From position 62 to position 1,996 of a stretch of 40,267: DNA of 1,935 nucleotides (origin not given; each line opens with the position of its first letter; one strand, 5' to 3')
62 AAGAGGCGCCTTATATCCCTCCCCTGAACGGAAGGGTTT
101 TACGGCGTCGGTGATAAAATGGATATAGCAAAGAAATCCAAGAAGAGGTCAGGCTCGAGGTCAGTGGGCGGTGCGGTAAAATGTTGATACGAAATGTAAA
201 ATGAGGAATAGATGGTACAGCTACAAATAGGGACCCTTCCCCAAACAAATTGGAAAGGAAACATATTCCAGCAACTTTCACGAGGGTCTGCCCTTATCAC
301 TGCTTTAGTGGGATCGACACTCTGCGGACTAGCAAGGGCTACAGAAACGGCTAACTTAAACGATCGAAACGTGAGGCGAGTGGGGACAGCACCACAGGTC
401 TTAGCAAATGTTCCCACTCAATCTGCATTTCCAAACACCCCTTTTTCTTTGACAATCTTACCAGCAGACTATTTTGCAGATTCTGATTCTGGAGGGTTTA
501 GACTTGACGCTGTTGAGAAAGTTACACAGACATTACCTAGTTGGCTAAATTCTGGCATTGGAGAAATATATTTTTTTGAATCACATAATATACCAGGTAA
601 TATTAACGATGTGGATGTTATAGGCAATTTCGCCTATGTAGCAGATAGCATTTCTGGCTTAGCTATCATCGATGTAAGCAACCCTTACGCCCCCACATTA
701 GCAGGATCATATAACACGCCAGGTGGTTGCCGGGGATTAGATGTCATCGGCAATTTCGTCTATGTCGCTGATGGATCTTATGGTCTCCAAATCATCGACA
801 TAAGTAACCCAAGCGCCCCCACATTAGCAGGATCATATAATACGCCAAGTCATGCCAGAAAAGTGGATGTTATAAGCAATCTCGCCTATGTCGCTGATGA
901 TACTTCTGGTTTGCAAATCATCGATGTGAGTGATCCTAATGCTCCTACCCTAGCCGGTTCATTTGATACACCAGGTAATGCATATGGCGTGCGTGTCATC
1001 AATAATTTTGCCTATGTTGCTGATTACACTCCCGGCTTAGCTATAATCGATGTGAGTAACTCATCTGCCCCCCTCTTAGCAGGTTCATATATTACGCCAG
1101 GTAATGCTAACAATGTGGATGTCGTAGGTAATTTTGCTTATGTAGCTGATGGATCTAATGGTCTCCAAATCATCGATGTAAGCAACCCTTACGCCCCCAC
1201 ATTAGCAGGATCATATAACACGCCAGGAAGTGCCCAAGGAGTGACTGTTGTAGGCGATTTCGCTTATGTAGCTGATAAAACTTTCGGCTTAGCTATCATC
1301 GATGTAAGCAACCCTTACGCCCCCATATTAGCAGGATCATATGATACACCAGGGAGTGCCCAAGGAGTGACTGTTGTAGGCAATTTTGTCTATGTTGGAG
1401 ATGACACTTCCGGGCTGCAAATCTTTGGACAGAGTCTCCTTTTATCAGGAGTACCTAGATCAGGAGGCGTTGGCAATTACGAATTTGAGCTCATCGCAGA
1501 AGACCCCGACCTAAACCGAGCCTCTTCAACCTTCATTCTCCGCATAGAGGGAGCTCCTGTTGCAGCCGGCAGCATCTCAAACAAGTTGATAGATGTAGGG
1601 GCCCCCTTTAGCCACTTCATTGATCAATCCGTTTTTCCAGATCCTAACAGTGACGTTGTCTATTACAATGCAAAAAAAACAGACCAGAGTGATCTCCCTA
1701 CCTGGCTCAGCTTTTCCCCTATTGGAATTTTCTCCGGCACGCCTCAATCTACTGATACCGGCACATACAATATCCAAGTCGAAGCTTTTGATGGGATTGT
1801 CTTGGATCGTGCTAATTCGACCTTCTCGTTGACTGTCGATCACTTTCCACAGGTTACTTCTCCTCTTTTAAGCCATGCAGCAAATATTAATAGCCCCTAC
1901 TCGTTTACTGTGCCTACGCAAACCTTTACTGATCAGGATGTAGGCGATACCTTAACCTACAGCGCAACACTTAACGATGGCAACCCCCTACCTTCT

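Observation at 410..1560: Seven-blade beta-propeller nested inside the first Ig-like (He_PIG) domain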

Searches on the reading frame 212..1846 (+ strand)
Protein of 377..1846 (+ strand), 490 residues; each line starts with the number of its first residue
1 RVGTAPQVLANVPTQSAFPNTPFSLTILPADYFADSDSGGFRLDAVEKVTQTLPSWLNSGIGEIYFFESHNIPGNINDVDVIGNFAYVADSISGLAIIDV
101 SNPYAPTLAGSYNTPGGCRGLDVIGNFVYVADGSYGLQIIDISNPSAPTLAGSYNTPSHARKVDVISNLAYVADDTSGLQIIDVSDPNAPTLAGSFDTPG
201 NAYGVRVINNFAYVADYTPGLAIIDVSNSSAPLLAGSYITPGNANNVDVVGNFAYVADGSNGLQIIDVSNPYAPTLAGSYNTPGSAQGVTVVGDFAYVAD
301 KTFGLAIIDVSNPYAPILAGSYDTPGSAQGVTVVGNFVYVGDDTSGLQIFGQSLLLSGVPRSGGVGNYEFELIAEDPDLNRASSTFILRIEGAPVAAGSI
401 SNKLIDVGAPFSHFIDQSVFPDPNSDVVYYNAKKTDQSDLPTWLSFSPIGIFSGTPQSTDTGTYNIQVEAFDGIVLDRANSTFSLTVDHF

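Call 5: search_protein_families(library=pfam, proteins=[window:212-1573:+], max_evalue=10)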
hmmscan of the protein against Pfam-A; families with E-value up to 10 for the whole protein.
seq(454 aa): 4 families
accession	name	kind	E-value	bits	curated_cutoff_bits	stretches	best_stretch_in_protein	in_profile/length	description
PF08309.17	LVIVD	-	1.5e-89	293.5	20.2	7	296-337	1-42/42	LVIVD repeat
PF09826.15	Beta_propel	-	1.7e-08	34.2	22.4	1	229-269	89-127/495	Beta propeller domain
PF05345.18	He_PIG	-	5.3e-05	24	24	2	400-445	50-95/96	Putative Ig domain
PF19984.4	DUF6420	-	0.097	13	25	0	157-174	32-49/158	Family of unknown function (DUF6420)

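Call 6: find_homologous_proteins(query=window:389-1573:+, max_evalue=0.00001)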
Query seq(395 aa) (395 aa): 3388 proteins with E <= 0.00001 among 8000 candidates; the best 120 are listed.
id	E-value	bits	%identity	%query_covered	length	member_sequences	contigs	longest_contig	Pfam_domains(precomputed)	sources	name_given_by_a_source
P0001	9.8e-157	540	54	69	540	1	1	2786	PF09826.16,PF08309.18,PF14252.12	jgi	-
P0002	2.6e-152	526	56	79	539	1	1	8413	PF17957.8,PF09826.16,PF08309.18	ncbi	-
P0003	8.3e-152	524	43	68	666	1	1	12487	PF05694.18,PF16819.12,PF09826.16,PF08309.18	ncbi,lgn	-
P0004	1.5e-142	494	37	68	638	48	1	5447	PF09826.16,PF08309.18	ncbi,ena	-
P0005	9.2e-142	491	38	70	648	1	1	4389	PF09826.16,PF08309.18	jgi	jgi:hypothetical protein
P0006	1.5e-141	490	43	70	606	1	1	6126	PF22494.4,PF09826.16,PF08309.18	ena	-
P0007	1.1e-133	464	41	73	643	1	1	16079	PF09826.16,PF08309.18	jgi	jgi:hypothetical protein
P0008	1.0e-132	461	47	71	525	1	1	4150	PF05694.18,PF09826.16,PF08309.18,PF00041.28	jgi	jgi:hypothetical protein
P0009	2.7e-131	457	57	69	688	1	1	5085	PF03160.21,PF09826.16,PF08309.18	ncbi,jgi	-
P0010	1.3e-128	448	35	72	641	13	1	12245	PF08309.18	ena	-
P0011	5.2e-126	439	40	71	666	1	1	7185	PF22494.4,PF05694.18,PF09826.16,PF08309.18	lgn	-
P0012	6.7e-126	439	34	72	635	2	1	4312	PF09826.16,PF08309.18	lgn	-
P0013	9.9e-125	435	40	73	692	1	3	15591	PF09826.16,PF08309.18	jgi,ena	-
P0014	1.8e-124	434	51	70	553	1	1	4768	PF13860.13,PF09826.16,PF08309.18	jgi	jgi:hypothetical protein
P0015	9.1e-120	419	50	68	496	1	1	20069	PF17957.8,PF08309.18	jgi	jgi:hypothetical protein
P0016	1.3e-119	418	51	71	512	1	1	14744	PF17957.8,PF09826.16,PF08309.18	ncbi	ncbi:MAG: hypothetical protein ACETWG_00535 [Candidatus Neomarinimicrobiota bacterium]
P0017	8.3e-118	412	41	68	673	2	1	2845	PF09826.16,PF08309.18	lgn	-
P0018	1.2e-117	412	46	73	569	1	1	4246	PF13860.13,PF09826.16,PF08309.18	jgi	-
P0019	1.6e-117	411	47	70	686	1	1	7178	PF09826.16,PF08309.18,PF13946.12,PF18884.6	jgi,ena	-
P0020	1.7e-115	405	57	77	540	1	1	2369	PF17957.8,PF08309.18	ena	-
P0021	2.4e-115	404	44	70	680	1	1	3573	PF22494.4,PF09826.16,PF08309.18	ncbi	ncbi:hypothetical protein ACFL2E_12440, partial [Thermodesulfobacteriota bacterium]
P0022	3.0e-114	400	37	70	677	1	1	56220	PF16819.12,PF09826.16,PF08309.18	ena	-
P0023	9.4e-114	399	40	72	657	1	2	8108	PF18962.8,PF13860.13,PF08309.18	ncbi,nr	ncbi:T9SS type A sorting domain-containing protein, partial [candidate division WOR-3 bacterium]|nr:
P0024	7.8e-113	396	37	75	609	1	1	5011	PF22494.4,PF09826.16,PF08309.18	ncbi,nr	ncbi:MAG: hypothetical protein GY749_03450 [Desulfobacteraceae bacterium]|nr:hypothetical protein [D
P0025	3.4e-112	394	38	77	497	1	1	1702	PF18962.8,PF13860.13,PF08309.18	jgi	jgi:hypothetical protein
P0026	7.3e-111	389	47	71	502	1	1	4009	PF08309.18,PF00041.28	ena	-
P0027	1.3e-110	388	41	65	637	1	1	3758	PF09826.16,PF08309.18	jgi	jgi:hypothetical protein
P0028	4.2e-110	387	41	71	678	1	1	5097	PF22494.4,PF05694.18,PF16819.12,PF09826.16,PF08309.18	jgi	jgi:hypothetical protein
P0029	2.5e-109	384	60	68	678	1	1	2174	PF25900.1,PF03160.21,PF00028.24,PF08309.18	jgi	jgi:hypothetical protein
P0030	2.9e-109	384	46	73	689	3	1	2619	PF13715.13,PF24848.3,PF13620.13,PF08309.18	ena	-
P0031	7.2e-109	383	35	72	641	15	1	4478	PF09826.16,PF08309.18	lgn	-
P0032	1.0e-108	382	37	66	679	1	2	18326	PF08309.18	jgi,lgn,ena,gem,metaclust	metaclust:\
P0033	5.0e-108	380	43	69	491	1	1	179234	PF21959.3,PF13287.13,PF13290.14,PF08309.18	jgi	-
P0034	1.7e-107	378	38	71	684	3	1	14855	PF08309.18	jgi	jgi:hypothetical protein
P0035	9.9e-107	376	56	74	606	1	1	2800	PF00801.27,PF17957.8,PF08309.18,PF18911.7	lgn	-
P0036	1.2e-106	375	39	68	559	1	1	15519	PF22494.4,PF09826.16,PF08309.18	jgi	jgi:hypothetical protein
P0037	1.3e-106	375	41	69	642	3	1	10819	PF22494.4,PF09826.16,PF08309.18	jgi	jgi:hypothetical protein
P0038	2.7e-106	374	40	68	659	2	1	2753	PF08309.18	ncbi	-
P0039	3.0e-106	374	39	70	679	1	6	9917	PF09826.16,PF08309.18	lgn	-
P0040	4.7e-106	373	39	68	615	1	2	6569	PF22494.4,PF05694.18,PF09826.16,PF08309.18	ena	-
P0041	8.0e-106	373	32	72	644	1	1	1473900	PF08309.18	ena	-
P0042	1.2e-105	372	42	70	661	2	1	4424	PF08309.18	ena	-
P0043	4.7e-105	370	41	65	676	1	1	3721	PF09826.16,PF08309.18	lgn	-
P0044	5.4e-105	370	43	71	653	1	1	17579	PF08309.18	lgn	-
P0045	7.2e-105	370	39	67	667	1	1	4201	PF09826.16,PF08309.18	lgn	-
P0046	2.0e-104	368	37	69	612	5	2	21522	PF09826.16,PF08309.18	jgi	jgi:hypothetical protein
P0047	5.0e-104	367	31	69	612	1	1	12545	PF05694.18,PF09826.16,PF08309.18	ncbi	-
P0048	7.3e-104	366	52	72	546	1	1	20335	PF13205.13,PF08309.18,PF19077.7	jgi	-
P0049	7.6e-104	366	44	72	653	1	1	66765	PF08309.18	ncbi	-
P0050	1.5e-103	365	42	71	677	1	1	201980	PF09826.16,PF08309.18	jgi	jgi:hypothetical protein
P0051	6.0e-103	363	45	67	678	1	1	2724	PF18962.8,PF13860.13,PF08309.18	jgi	jgi:hypothetical protein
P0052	1.4e-102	362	35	74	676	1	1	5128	PF08309.18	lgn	-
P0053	2.0e-102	362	37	69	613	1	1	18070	PF09826.16,PF08309.18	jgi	jgi:hypothetical protein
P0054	2.5e-102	361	36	69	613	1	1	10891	PF05694.18,PF09826.16,PF08309.18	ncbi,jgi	jgi:hypothetical protein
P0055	4.5e-102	360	47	70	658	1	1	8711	PF08309.18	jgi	jgi:hypothetical protein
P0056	8.2e-102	359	42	68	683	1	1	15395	PF05694.18,PF09826.16,PF08309.18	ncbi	-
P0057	7.0e-101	356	38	67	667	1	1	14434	PF16819.12,PF08309.18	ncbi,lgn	-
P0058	4.7e-100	354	42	72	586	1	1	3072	PF18962.8,PF09826.16,PF08309.18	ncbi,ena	-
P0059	1.3e-99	352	45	68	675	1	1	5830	PF05694.18,PF08309.18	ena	-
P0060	1.3e-99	352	41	71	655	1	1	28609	PF09826.16,PF08309.18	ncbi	ncbi:MAG TPA: hypothetical protein VGD58_10610 [Herpetosiphonaceae bacterium]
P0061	1.5e-99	352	38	79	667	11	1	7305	PF09826.16,PF08309.18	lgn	-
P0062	3.5e-99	351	53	71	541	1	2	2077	PF08309.18,PF00041.28,PF16656.12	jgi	jgi:hypothetical protein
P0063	3.7e-99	351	43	71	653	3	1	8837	PF08309.18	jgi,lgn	jgi:hypothetical protein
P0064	3.9e-99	351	37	69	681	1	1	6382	PF09826.16,PF08309.18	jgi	jgi:hypothetical protein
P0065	6.6e-99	350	34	68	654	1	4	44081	PF09826.16,PF08309.18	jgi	jgi:hypothetical protein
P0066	8.6e-99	350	39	71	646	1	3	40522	PF21959.3,PF09826.16,PF08309.18,PF21544.4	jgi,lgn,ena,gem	-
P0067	7.3e-98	346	40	75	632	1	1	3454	PF08309.18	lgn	-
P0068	8.7e-98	346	36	70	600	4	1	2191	PF09826.16,PF08309.18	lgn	-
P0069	8.8e-98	346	53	62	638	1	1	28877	PF00028.24,PF09826.16,PF08309.18,PF14252.12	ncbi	ncbi:MAG: DUF4347 domain-containing protein, partial [Dolichospermum sp.]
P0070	1.4e-97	346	57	74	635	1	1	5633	PF17957.8,PF08309.18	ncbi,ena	-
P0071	4.2e-97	344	56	74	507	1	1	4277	PF17957.8,PF09826.16,PF08309.18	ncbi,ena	-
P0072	4.6e-96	341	56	69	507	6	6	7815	PF09826.16,PF08309.18,PF14252.12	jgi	jgi:hypothetical protein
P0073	1.3e-95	339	39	74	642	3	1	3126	PF09826.16,PF08309.18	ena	-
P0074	3.0e-95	338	45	75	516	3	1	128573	PF18962.8,PF09826.16,PF08309.18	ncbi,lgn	-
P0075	3.9e-95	338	36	66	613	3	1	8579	PF09826.16,PF08309.18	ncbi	-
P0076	4.1e-95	337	44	70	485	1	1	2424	PF09826.16,PF08309.18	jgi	jgi:hypothetical protein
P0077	4.6e-95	337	39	67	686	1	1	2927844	PF09826.16,PF08309.18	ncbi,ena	-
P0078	4.7e-95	337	45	68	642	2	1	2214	PF09826.16,PF08309.18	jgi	jgi:hypothetical protein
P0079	4.8e-95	337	36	71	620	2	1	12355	PF16819.12,PF09826.16,PF08309.18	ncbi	-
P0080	6.2e-95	337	40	68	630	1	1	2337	PF09826.16,PF08309.18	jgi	-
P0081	6.7e-95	337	53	69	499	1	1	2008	PF08309.18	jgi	jgi:hypothetical protein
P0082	8.8e-95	336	39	69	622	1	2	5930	PF02239.23,PF09826.16,PF08309.18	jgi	jgi:hypothetical protein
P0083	1.0e-94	336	39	62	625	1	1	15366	PF09826.16,PF08309.18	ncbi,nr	ncbi:MAG: hypothetical protein HY421_00205 [Candidatus Kerfeldbacteria bacterium]|nr:hypothetical pr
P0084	1.8e-94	335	36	69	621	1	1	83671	PF16819.12,PF09826.16,PF08309.18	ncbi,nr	ncbi:MAG: hypothetical protein QHH14_05705 [Clostridiales bacterium]|nr:hypothetical protein [Clostr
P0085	3.4e-94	334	30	68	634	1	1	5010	PF09826.16,PF08309.18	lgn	-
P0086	5.6e-94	334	49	78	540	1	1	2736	PF09826.16,PF08309.18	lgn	-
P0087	5.7e-94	334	57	73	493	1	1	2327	PF11617.14,PF09826.16,PF08309.18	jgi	jgi:hypothetical protein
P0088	4.1e-93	331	44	71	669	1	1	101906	PF22494.4,PF16819.12,PF09826.16,PF08309.18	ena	-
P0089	6.1e-93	330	49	59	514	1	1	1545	PF08669.18,PF08309.18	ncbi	ncbi:MAG: LVIVD repeat-containing protein, partial [Pseudomonadales bacterium]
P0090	6.5e-93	330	49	70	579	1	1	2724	PF22494.4,PF09826.16,PF08309.18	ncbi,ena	-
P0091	1.2e-92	329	41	72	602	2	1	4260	PF09826.16,PF08309.18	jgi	jgi:hypothetical protein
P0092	1.3e-92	329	41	74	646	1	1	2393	PF09826.16,PF08309.18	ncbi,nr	ncbi:MAG TPA: hypothetical protein VER55_10010 [Ardenticatenaceae bacterium]|nr:hypothetical protein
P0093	1.6e-92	329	58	69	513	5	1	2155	PF09826.16,PF08309.18,PF14252.12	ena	-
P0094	3.8e-92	328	51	71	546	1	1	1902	PF22494.4,PF18962.8,PF13860.13,PF09826.16,PF08309.18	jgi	jgi:hypothetical protein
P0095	8.7e-92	326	47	71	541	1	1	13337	PF08309.18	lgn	-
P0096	1.1e-91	326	54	71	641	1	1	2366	PF20010.6,PF08309.18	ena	-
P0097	1.6e-91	326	38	69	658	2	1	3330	PF22494.4,PF08309.18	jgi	-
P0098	1.8e-91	325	31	63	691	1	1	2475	PF09826.16,PF08309.18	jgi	jgi:hypothetical protein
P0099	1.9e-91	325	34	71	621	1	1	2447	PF08309.18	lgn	-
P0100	5.5e-91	324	34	73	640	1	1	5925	PF09826.16,PF08309.18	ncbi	-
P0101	5.5e-91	324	39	68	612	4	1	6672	PF09826.16,PF08309.18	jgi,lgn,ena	-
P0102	7.5e-91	323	33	73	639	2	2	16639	PF09826.16,PF08309.18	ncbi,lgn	-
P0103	1.1e-90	323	47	79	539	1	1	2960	PF08309.18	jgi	-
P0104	1.1e-90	323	38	70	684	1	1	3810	PF08309.18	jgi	jgi:hypothetical protein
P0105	1.3e-90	323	36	79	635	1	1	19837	PF08309.18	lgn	-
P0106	2.0e-90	322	41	68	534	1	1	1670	PF08309.18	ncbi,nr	ncbi:MAG: hypothetical protein H7641_03265, partial [Candidatus Heimdallarchaeota archaeon]|nr:hypot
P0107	3.6e-90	321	56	62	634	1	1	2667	PF09826.16,PF05345.19,PF08309.18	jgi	jgi:hypothetical protein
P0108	4.7e-90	321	49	72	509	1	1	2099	PF18962.8,PF13860.13,PF08309.18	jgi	jgi:hypothetical protein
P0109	9.7e-90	320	40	81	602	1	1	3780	PF08309.18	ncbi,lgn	ncbi:MAG: LVIVD repeat-containing protein [Terriglobia bacterium]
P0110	1.7e-89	319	45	54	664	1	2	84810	PF16819.12,PF08309.18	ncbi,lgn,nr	ncbi:MAG: hypothetical protein HF978_12745 [Desulfobacteraceae bacterium]|nr:hypothetical protein [D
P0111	2.0e-89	319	54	68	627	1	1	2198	PF08309.18,PF01808.25,PF18911.7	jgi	-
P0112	2.2e-89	319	44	71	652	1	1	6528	PF08309.18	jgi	jgi:hypothetical protein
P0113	2.8e-89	318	38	70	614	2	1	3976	PF09826.16,PF08309.18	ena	-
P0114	2.9e-89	318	46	72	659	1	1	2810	PF22494.4,PF09826.16,PF08309.18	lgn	-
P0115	3.1e-89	318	37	70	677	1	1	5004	PF00404.25,PF09826.16,PF08309.18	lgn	-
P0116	4.3e-89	318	55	74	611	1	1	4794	PF00801.27,PF17957.8,PF08309.18,PF18911.7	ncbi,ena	-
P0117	5.3e-89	317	40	73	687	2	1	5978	PF09826.16,PF08309.18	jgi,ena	-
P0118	7.2e-89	317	49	64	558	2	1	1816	PF09826.16,PF08309.18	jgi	jgi:hypothetical protein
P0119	7.5e-89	317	41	69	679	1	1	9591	PF22494.4,PF09826.16,PF08309.18,PF03178.22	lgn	-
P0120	8.6e-89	317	42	70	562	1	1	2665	PF09826.16,PF08309.18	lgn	-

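Call 15: search_solved_structures(query=window:377-1846:+, max_evalue=0.01)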
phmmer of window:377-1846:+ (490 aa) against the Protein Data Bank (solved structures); distinct sequences matched with E-value up to 0.01: 0.

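Call 23: predict_structure(alignment_id=A1)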
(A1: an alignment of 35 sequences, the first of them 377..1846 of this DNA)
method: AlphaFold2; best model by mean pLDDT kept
length: 490 residues; sequences in the alignment: 35
mean_pLDDT: 94.1   pTM: 0.84
mean pLDDT of the five models: 94.1, 94.0, 93.6, 93.5, 93.4
residues with pLDDT >= 90: 425; 70-90: 62; 50-70: 2; < 50: 1
segments of 3 or more residues with pLDDT < 50: none
pLDDT, mean of each block of 10 residues (from residue 1): 81 95 94 89 93 92 86 89 95 94 92 94 97 97 97 98 97 98 98 97 97 98 98 98 97 97 98 98 95 95 94 95 91 94 91 94 93 93 95 92 94 89 92 93 93 95 95 91 93
secondary structure, 60 per line:
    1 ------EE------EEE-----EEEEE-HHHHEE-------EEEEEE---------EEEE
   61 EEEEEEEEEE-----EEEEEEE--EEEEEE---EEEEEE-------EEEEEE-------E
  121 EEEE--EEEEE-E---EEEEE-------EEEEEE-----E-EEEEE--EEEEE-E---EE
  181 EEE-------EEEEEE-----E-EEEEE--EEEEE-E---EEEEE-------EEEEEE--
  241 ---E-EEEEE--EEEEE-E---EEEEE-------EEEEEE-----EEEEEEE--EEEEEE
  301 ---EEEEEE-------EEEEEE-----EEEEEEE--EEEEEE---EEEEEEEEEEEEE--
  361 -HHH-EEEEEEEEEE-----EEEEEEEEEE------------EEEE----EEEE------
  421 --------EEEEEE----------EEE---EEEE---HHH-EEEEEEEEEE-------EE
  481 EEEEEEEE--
elements in order: E15-17 E23-27 H29-32 E42-47 E57-70 E76-82 E85-90 E94-99 E107-112 E120-124 E127-131 E137-141 E149-154 E162-166 E169-173 E179-183 E191-196 E204-208 E211-215 E221-225 E233-238 E246-250 E253-257 E263-267 E275-280 E286-292 E295-300 E304-309 E317-322 E328-334 E337-342 E346-358 E366-375 E381-390 E403-406 E411-414 E429-434 E445-447 E451-454 E462-471 E479-488

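Call 26: fold_search(model_id=the predicted structure, library=pdb)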
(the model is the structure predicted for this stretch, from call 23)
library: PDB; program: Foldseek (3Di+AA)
matches with E <= 10: 1881; with E <= 0.001: 1279
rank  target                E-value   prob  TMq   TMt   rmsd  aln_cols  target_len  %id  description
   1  6g6m                  1.8e-10  1.00  0.43  0.62   4.9       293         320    9  Crystal structure of the computationally designed Tako8 protein in P42212 (released 2018-11-28)
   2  6g6n_A                2.1e-10  1.00  0.46  0.68   4.3       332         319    8  Crystal structure of the computationally designed Tako8 protein in C2 (released 2018-11-28)
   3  6g6o_A                2.6e-10  1.00  0.45  0.66   5.0       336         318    7  Crystal structure of the computationally designed Ika8 protein: crystal packing No.1 in P63 (released 2018-11-28)
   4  7t1z_B                3.3e-10  1.00  0.44  0.49   6.4       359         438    9  Structure of the Fbw7-Skp1-MycNdegron complex (released 2022-02-16)
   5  9t9w_A                3.6e-10  1.00  0.52  0.70   2.9       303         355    8  Crystal structure of beta-TrCP bound by diphosphorylated I-kappa-B-alpha degron peptide (released 2026-04-08)
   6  9tes_A                3.8e-10  1.00  0.51  0.70   5.1       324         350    8  Crystal structure of beta-TrCP bound by diphosphorylated PDCD4 degron peptide (released 2026-04-08)
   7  6g6n_B                4.2e-10  1.00  0.45  0.66   4.4       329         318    8  Crystal structure of the computationally designed Tako8 protein in C2 (released 2018-11-28)
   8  2ovr_B                5.0e-10  1.00  0.45  0.50   5.9       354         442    8  Structure of the Skp1-Fbw7-CyclinEdegN complex (released 2007-04-24)
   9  6y7n_A                6.1e-10  1.00  0.41  0.60   6.7       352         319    9  The crystal structure of the eight-bladed symmetrical designer protein Tako8 in the presence of tellurotungstic Anders (released 2020-12-16)
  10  9tdz_A                7.3e-10  1.00  0.52  0.70   3.0       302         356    8  Crystal structure of beta-TrCP bound by diphosphorylated claspin degron peptide (released 2026-04-08)
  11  6m90_A                9.2e-10  1.00  0.52  0.62   6.2       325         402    7  Monophosphorylated pSer33 b-Catenin peptide, b-TrCP/Skp1, NRX-2776 ternary complex (released 2019-04-03)
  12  6m92_A                9.2e-10  1.00  0.51  0.62   3.8       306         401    8  Monophosphorylated pSer33 b-Catenin peptide, b-TrCP/Skp1, NRX-2663 ternary complex (released 2019-04-03)
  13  6y7o_A                1.1e-09  1.00  0.43  0.63   4.7       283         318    9  The complex between the eight-bladed symmetrical designer protein Tako8 and the silicotungstic acid Keggin (STA) (released 2020-12-16)
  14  6wnx_G                1.2e-09  1.00  0.51  0.61   4.2       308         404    8  FBXW11-SKP1 in complex with a pSer33/pSer37 Beta-Catenin peptide (released 2020-05-06)
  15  1p22_A                1.5e-09  1.00  0.50  0.61   3.9       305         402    8  Structure of a beta-TrCP1-Skp1-beta-catenin complex: destruction motif binding and lysine specificity on the SCFbeta-T (released 2003-07-08)
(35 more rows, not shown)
